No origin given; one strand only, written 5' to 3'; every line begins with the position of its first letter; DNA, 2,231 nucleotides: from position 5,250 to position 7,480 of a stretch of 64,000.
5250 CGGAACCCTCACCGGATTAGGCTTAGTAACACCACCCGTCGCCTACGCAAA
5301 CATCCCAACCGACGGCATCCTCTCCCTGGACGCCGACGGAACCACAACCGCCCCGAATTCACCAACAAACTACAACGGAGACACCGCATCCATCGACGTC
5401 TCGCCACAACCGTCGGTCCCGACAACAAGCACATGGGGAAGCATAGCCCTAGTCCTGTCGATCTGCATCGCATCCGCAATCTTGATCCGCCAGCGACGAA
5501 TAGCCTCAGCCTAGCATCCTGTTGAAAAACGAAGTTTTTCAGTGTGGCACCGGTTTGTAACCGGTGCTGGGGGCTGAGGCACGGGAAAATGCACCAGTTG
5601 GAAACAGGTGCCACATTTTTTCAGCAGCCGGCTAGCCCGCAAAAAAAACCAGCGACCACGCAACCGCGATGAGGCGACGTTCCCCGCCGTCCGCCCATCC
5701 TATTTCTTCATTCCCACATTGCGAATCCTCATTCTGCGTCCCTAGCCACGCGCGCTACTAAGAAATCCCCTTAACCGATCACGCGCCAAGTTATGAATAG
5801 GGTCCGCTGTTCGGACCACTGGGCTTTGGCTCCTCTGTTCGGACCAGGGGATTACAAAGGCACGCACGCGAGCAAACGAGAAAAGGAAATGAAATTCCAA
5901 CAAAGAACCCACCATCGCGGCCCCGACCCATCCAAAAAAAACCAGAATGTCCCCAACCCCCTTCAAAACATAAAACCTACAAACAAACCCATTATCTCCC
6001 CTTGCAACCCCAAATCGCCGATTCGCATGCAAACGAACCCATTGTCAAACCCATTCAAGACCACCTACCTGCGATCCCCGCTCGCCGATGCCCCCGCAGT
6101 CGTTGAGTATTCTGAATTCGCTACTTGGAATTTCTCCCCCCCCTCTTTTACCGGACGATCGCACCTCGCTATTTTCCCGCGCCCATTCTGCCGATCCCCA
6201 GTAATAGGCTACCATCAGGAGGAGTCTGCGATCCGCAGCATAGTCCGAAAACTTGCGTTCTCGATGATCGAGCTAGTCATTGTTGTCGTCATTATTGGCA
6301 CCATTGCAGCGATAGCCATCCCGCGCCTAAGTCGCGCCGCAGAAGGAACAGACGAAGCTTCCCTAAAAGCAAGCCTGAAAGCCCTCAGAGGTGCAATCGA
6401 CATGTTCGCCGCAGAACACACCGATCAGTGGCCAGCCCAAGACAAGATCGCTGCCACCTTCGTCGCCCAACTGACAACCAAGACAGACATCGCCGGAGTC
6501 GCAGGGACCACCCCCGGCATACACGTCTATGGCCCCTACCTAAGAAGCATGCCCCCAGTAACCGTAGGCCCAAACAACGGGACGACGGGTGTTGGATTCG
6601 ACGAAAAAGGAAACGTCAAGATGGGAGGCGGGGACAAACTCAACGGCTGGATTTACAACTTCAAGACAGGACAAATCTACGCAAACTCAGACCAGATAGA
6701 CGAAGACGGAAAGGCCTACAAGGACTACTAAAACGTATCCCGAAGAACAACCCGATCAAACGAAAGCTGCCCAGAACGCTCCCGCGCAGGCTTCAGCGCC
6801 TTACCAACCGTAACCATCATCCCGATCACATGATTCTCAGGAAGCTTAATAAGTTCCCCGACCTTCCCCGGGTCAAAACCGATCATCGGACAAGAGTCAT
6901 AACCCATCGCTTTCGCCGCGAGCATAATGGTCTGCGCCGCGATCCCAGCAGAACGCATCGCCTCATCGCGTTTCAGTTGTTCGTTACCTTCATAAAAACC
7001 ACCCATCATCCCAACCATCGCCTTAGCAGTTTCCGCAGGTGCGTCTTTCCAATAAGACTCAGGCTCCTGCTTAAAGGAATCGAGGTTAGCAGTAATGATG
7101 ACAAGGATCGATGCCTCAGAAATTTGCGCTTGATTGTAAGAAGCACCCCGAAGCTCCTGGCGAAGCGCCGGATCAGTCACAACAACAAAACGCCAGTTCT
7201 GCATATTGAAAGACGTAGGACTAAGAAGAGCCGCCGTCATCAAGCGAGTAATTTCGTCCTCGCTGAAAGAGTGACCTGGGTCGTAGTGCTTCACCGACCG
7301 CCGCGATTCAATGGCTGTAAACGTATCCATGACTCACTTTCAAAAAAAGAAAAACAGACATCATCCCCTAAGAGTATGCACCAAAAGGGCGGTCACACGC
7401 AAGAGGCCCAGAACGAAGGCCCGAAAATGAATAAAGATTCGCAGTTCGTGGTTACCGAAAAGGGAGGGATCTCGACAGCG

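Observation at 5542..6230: About 0.55-kb ORF-free module upstream of the pilin-like gene is a diverged paralog of the icd-downstream gap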

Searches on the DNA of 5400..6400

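Call 18: search_rna_families(source=window, start=5400, end=6400, threshold=evalue, max_evalue=5)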
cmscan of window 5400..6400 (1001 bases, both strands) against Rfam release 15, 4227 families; matches with E-value up to 5: 0.
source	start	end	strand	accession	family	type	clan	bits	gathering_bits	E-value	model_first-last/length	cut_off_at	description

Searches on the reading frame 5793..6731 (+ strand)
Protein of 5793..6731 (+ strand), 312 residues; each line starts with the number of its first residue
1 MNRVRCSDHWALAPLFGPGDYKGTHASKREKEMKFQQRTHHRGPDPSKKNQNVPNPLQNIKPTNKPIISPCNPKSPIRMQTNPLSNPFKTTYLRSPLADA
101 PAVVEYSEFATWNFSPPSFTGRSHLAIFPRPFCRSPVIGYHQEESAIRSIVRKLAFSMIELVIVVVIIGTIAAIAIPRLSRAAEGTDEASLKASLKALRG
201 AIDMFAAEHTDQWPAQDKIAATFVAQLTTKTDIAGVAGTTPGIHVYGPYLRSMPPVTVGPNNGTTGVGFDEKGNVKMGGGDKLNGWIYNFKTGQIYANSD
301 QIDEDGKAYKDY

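Call 16: search_protein_families(library=pfam, proteins=[window:5793-6731:+], max_evalue=0.01)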
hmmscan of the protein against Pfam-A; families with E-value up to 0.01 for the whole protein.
window:5793-6731:+ (312 aa): 1 family
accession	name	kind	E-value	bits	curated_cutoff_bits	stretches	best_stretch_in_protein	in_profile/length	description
PF07963.17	N_methyl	-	0.0091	16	21.2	0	155-176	6-27/27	Prokaryotic N-terminal methylation motif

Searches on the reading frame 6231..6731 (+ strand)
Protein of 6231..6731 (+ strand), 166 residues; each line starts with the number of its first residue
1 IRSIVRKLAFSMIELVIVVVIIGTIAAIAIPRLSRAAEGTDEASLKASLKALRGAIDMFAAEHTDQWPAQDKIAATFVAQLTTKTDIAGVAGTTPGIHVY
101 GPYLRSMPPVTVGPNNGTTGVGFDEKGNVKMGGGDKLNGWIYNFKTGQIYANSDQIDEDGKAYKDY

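Call 51: find_homologous_proteins(query=window:6231-6731:+, max_evalue=1e-10)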
Query window:6231-6731:+ (166 aa): 1450 proteins with E <= 1e-10 among 1563 candidates; the best 120 are listed.
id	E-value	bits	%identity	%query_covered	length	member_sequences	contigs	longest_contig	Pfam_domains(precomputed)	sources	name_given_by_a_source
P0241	4.8e-103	360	100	100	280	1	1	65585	-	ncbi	-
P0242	9.6e-65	235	67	98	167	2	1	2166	-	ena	-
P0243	3.7e-64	234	68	98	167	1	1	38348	PF07963.18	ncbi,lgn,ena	-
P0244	5.5e-61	223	63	98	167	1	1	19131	PF07963.18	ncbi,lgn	-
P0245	4.2e-60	220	64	98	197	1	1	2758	-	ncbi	-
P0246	9.0e-60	219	62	99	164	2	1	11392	-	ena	-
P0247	2.3e-52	195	59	96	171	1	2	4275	PF07963.18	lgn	-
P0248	1.2e-48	183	53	98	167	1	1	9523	-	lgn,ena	-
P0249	4.6e-48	181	56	95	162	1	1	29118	PF07963.18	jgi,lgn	-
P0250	1.9e-47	179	54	99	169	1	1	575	PF07963.18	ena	-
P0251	2.9e-47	179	55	97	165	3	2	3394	PF07963.18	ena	-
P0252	4.4e-46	175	51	98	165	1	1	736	-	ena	-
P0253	4.6e-46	175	52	98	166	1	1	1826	-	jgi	jgi:general secretion pathway protein G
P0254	1.9e-45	173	53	97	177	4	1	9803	PF07963.18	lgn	-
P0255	8.5e-45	171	52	96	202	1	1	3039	-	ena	-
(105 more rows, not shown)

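Call 53: find_encoding_contigs(protein=P0243, flank=6000, max_places=3)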
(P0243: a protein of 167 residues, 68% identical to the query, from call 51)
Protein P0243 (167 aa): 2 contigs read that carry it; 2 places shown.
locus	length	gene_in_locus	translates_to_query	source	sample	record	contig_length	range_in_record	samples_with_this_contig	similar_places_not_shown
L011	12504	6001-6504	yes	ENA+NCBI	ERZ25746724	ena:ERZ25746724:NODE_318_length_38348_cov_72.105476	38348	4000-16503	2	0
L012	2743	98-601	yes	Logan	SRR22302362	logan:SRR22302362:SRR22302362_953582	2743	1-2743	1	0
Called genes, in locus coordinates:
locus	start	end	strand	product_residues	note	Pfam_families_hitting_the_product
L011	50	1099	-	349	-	PF01972:SDH_protease (weak)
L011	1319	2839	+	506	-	PF00128:Alpha-amylase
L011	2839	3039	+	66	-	-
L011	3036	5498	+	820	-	PF13709:DUF4159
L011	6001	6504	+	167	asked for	PF07963:N_methyl (weak)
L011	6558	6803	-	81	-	-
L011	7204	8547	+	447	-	PF22842:Pel9A-like_beta_helix (weak), PF05048:NosD (faint), PF13229:Beta_helix (faint)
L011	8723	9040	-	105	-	PF00829:Ribosomal_L21p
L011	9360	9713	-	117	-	-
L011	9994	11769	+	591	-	PF20446:ABC_N, PF09818:ABC_ATPase, PF21117:MRB1590_C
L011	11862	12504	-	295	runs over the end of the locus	PF07963:N_methyl (weak)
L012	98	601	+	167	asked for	PF07963:N_methyl (weak)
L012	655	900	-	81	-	-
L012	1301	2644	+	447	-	PF22842:Pel9A-like_beta_helix (weak), PF05048:NosD (faint), PF13229:Beta_helix (faint)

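Call 54: find_encoding_contigs(protein=P0244, flank=6000, max_places=3)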
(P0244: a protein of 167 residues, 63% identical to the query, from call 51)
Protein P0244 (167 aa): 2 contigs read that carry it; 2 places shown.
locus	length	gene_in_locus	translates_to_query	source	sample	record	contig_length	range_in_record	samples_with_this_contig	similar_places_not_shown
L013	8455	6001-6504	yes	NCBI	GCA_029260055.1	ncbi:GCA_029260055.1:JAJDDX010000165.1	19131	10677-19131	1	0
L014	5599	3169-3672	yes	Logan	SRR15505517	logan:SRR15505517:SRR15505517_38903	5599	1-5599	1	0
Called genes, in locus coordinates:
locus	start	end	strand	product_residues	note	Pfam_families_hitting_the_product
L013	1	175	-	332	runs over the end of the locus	PF13646:HEAT_2 (faint)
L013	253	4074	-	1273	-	-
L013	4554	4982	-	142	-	PF18912:DZR_2 (faint)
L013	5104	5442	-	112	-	-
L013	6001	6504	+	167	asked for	PF07963:N_methyl (faint)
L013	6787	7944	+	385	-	-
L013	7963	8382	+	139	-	PF24709:DUF7670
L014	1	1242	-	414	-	?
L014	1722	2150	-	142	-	PF18912:DZR_2 (faint)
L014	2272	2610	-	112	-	-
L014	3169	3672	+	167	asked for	PF07963:N_methyl (faint)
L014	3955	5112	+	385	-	-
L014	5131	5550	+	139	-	PF24709:DUF7670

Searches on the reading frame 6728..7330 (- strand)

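Call 16: search_protein_families(library=pfam, proteins=[window:6728-7330:-], max_evalue=0.01)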
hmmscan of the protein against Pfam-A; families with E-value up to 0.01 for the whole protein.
window:6728-7330:- (200 aa): 2 families
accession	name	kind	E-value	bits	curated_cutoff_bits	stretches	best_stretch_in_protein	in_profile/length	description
PF00881.29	Nitroreductase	-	1.8e-31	110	23.5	1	7-177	1-167/167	Nitroreductase family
PF14512.11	TM1586_NiRdase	-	1.1e-08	35.4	27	1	24-54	157-187/215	Putative TM nitroreductase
